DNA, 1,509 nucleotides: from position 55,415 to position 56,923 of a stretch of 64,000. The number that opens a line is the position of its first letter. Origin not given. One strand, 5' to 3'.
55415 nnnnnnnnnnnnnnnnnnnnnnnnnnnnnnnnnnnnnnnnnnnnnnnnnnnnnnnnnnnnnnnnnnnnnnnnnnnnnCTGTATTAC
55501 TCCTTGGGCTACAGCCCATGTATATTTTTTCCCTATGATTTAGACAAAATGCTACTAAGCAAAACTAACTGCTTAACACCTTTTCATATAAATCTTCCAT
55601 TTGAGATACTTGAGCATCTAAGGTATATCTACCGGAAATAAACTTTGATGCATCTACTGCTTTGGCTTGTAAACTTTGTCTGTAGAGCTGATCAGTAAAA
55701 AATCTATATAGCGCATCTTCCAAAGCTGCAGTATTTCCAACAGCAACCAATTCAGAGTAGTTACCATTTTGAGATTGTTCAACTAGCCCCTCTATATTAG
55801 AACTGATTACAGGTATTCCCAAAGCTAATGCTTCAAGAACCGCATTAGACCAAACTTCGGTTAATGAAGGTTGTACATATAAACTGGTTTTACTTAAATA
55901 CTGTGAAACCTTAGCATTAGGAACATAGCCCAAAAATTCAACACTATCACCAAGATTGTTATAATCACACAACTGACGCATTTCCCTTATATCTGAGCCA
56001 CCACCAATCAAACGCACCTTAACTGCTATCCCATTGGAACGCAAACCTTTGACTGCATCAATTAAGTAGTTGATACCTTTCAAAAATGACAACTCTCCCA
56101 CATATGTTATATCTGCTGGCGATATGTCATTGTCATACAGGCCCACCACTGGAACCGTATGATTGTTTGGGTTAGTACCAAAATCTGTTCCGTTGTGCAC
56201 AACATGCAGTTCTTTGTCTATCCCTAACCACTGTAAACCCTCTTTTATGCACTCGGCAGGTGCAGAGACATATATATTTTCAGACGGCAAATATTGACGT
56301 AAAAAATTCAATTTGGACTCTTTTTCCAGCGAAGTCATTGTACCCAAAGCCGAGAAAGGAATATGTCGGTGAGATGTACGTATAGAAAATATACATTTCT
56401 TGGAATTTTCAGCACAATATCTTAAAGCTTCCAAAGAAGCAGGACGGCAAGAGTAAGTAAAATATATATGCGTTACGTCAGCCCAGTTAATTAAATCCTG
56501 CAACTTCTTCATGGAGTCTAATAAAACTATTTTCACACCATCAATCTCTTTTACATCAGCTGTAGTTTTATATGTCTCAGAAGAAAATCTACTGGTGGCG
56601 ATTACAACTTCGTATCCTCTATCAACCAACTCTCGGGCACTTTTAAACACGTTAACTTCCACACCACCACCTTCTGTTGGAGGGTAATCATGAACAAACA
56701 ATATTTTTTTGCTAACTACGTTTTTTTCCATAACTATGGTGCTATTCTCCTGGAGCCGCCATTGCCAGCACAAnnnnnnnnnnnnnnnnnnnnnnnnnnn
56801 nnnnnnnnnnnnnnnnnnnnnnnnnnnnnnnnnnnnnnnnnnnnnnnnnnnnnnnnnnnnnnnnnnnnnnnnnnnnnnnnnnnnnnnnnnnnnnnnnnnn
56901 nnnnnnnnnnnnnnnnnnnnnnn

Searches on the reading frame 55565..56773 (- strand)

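Call 17: search_protein_families(library=pfam, proteins=[window:55565-56773:-], max_evalue=0.001)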
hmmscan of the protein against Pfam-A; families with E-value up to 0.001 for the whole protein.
window:55565-56773:- (402 aa): 5 families
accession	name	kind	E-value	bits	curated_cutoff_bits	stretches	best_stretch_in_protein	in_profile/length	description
PF00534.26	Glycos_transf_1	-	4.3e-29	101.7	26.4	1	220-371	16-168/172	Glycosyl transferases group 1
PF13692.12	Glyco_trans_1_4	-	4.9e-27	95.4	27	1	221-361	3-142/142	Glycosyl transferases group 1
PF13439.12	Glyco_transf_4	-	3.2e-09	37.5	28.5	1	36-197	2-167/170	Glycosyltransferase Family 4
PF20706.3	GT4-conflict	-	2.5e-05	23.9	26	1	222-332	200-318/385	Family 4 Glycosyltransferase in conflict systems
PF13524.12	Glyco_trans_1_2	-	0.00064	20.1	25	0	249-393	15-143/144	Glycosyl transferase-like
